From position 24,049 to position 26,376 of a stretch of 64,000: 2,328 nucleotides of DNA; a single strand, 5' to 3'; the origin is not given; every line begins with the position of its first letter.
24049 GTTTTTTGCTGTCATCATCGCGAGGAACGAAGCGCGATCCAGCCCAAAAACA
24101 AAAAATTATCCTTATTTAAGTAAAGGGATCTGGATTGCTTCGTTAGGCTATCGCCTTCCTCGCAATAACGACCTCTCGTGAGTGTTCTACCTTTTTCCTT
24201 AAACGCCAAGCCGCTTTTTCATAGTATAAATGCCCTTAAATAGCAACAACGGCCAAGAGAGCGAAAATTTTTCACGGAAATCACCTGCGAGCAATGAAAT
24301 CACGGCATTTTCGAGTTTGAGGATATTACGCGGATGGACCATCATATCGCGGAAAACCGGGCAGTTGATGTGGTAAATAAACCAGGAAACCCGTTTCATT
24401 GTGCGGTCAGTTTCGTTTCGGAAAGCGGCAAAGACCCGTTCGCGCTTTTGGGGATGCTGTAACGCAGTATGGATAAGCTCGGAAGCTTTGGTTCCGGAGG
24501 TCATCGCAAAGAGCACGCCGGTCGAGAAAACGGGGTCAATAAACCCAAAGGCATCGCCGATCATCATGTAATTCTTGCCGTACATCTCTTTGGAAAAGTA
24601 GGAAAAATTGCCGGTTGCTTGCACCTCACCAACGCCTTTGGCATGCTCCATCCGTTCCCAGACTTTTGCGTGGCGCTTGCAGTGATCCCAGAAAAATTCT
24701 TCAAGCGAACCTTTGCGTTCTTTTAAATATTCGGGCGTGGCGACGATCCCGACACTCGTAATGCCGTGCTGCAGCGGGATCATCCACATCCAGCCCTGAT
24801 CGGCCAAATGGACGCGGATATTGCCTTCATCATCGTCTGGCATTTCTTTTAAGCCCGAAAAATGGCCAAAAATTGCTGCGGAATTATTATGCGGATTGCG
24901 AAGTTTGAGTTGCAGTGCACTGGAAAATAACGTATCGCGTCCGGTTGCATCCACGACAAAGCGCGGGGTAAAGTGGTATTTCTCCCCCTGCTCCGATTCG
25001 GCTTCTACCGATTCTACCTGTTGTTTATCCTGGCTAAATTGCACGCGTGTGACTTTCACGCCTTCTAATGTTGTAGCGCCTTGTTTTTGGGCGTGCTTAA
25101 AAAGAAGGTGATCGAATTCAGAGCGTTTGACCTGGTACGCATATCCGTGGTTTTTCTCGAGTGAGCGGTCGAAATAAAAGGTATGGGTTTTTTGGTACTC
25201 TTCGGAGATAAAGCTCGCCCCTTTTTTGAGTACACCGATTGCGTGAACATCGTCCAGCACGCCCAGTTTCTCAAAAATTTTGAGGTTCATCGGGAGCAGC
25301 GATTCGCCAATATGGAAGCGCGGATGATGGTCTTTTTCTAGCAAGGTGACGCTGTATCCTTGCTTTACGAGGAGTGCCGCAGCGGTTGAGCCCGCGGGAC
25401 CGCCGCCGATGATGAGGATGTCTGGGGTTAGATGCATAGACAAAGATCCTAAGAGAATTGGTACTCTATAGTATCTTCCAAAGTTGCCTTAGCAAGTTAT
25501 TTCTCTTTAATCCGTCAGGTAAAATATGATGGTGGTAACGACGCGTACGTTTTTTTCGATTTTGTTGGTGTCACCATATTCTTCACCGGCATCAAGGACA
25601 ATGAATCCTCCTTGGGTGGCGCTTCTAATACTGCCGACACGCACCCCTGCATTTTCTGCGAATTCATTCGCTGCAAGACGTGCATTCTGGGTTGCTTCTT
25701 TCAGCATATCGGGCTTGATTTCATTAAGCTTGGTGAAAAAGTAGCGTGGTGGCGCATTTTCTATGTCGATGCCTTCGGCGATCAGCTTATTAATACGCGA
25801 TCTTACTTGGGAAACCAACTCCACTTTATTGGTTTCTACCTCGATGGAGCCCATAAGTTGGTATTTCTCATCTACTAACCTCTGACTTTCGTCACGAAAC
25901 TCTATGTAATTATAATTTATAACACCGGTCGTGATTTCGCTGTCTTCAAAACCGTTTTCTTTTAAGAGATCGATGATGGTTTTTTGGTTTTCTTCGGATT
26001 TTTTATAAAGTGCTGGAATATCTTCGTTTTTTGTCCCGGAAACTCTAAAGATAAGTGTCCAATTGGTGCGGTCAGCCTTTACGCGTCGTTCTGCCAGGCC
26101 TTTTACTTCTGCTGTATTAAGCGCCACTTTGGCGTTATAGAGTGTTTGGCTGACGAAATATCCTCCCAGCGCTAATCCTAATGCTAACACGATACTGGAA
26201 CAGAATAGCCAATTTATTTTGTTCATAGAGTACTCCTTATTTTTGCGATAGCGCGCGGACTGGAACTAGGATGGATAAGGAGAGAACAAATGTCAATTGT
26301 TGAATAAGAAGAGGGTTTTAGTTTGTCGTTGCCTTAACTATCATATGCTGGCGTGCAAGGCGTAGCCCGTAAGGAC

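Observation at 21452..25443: Compact carrier-protein pathway: adenylating enzyme-dehydratase fusion, membrane protein, ACP and flavin halogenase-like enzyme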

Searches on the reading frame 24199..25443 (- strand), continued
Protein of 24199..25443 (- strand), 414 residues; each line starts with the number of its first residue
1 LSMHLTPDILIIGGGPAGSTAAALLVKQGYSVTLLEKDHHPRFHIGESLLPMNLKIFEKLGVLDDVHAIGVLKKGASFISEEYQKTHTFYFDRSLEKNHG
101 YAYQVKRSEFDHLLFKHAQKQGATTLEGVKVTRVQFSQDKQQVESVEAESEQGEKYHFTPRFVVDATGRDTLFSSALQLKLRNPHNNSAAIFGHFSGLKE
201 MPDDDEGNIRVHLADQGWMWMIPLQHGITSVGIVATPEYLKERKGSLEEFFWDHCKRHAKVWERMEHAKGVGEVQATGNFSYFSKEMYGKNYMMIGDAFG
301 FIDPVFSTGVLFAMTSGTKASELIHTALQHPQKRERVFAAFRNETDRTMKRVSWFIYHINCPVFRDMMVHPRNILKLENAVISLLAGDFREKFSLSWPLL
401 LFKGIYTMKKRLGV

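Call 41: search_solved_structures(query=A1, max_evalue=1e-30, show_alignments=5)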
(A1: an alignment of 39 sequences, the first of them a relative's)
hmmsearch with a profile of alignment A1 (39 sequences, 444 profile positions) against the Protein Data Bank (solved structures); distinct sequences matched with E-value up to 1e-30: 12.
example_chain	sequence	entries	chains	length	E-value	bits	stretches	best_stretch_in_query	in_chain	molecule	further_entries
3e1t_A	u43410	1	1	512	7.2e-86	291.7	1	9-390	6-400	Halogenase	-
8zop_A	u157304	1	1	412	1.5e-84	287.4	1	5-355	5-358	Halogenase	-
5buk_A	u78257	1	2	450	8.1e-82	278.4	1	8-398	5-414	FADH2-dependent halogenase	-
7fco_A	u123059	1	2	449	1.9e-81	277.2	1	11-394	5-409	ChlB4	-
3i3l_A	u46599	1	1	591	2e-78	267.2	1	7-357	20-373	Alkylhalidase CmlS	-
5dbj_E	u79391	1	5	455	4.5e-76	259.5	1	8-397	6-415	FADH2-dependent halogenase PltA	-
3nix_A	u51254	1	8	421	1.5e-75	257.7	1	8-396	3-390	Flavoprotein/dehydrogenase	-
8gu0_A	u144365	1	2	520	5.1e-70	239.5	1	9-354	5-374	Non-heme halogenase radH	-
5bul_A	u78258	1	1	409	1.9e-61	211.2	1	9-334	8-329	flavin-dependent halogenase triple mutant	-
5bva_A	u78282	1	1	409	1.2e-60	208.6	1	9-336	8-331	flavin-dependent halogenase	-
7xgb_A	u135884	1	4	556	2.5e-39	138.3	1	8-312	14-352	Tetracycline 7-halogenase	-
7v0b_A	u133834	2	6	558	2.5e-39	138.3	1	8-312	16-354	Tetracycline 7-halogenase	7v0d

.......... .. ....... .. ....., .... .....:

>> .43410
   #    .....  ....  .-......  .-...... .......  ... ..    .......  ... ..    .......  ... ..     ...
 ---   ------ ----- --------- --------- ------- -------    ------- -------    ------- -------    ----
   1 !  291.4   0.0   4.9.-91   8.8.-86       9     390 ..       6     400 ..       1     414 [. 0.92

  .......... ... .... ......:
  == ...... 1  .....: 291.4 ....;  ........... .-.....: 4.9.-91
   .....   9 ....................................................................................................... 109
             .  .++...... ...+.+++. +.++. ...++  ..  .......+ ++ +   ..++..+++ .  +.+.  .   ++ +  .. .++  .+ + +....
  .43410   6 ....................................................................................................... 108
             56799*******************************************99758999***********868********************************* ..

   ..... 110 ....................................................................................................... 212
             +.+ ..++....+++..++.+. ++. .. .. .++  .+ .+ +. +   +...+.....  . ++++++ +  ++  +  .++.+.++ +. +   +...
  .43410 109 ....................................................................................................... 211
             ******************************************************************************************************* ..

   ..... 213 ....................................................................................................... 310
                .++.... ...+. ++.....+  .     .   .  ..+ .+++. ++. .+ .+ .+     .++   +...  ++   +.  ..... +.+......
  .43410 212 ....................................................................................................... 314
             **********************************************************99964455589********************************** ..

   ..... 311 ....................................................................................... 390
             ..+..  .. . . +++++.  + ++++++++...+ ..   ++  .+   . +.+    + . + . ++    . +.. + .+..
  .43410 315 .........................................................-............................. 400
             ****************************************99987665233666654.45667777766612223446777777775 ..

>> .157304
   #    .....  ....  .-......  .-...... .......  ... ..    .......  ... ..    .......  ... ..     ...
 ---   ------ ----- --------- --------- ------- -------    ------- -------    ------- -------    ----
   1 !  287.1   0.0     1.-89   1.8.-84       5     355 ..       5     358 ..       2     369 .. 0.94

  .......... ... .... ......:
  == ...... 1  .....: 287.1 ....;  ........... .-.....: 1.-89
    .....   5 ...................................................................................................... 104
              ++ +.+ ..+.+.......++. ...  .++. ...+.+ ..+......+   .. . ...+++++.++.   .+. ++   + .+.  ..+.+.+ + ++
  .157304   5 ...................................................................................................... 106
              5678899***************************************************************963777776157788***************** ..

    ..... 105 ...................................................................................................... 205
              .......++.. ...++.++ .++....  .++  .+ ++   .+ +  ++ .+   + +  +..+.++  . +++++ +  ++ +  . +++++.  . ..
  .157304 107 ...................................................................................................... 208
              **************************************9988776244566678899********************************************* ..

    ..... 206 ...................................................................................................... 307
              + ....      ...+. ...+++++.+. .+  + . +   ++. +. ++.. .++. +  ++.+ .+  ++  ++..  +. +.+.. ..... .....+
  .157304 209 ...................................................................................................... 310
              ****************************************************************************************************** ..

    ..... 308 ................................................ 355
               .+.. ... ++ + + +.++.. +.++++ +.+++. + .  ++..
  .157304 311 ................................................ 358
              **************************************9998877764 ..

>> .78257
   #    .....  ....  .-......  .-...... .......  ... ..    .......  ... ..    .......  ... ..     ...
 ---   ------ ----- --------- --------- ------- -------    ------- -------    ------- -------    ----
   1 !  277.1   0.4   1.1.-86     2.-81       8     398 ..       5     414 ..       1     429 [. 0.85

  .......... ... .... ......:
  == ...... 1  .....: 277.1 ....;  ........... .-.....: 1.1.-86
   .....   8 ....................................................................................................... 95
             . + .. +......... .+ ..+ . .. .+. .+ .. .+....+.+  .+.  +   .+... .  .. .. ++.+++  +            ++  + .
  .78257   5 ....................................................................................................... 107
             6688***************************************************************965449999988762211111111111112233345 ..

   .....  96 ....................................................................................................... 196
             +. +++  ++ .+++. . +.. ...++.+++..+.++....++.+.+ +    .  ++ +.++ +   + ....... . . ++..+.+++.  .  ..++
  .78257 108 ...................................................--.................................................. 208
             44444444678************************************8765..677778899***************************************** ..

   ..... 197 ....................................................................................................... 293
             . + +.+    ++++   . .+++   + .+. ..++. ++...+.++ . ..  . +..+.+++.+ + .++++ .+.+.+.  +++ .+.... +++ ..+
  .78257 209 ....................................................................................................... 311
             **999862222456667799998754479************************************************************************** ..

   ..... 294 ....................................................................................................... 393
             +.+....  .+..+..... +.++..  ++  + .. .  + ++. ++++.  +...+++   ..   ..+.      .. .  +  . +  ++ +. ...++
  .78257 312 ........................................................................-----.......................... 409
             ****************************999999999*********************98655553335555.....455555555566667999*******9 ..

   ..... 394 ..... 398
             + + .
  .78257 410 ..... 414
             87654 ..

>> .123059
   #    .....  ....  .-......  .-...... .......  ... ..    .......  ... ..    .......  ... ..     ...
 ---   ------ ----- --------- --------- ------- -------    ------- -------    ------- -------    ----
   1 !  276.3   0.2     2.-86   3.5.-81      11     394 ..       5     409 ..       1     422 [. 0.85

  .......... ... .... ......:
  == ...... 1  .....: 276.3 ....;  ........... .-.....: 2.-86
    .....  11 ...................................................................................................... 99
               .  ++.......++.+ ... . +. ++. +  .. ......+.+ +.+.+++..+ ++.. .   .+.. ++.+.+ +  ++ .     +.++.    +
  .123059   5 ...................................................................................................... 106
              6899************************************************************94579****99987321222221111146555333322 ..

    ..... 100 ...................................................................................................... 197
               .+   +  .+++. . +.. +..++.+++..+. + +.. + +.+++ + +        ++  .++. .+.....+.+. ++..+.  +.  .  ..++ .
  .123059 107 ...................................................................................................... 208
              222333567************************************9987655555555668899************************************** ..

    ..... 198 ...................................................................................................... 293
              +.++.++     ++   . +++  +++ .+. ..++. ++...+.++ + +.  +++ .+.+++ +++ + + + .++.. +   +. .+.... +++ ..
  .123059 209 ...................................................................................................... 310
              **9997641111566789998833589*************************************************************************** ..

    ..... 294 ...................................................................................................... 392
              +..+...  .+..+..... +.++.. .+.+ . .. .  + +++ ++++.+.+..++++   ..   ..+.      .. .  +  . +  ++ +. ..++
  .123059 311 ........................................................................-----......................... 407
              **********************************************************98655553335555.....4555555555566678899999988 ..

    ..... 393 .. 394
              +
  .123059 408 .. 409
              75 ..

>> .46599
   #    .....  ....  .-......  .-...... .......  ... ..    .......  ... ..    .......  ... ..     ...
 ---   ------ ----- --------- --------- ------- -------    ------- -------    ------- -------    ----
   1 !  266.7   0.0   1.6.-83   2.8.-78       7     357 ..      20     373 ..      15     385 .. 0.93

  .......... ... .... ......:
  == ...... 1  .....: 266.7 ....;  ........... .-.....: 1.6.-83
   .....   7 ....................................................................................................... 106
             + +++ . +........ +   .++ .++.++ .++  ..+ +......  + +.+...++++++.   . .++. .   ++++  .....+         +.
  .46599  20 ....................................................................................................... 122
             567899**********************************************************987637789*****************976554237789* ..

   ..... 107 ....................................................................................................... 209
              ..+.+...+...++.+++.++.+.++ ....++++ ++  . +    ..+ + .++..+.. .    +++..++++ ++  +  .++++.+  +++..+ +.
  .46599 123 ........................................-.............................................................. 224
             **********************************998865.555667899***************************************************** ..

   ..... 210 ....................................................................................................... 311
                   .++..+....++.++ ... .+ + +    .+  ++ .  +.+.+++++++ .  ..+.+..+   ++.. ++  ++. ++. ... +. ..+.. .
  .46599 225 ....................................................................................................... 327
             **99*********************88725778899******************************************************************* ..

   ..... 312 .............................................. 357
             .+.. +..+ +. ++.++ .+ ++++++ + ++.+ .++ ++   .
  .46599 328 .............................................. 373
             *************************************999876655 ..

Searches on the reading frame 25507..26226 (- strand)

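Call 4: search_protein_families(library=pfam, proteins=[window:25507-26226:-], max_evalue=0.01)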
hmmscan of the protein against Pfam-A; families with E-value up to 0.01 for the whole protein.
window:25507-26226:- (239 aa): 1 family
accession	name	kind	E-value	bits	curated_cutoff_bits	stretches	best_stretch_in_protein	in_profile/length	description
PF04402.19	SIMPL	-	4.1e-17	63.5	25.2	1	40-205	2-160/205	Protein of unknown function (DUF541)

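Call 5: search_protein_families(library=ncbifam, proteins=[window:25507-26226:-], max_evalue=0.01)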
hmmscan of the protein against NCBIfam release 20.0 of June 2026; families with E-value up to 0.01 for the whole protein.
window:25507-26226:- (239 aa): 0 families
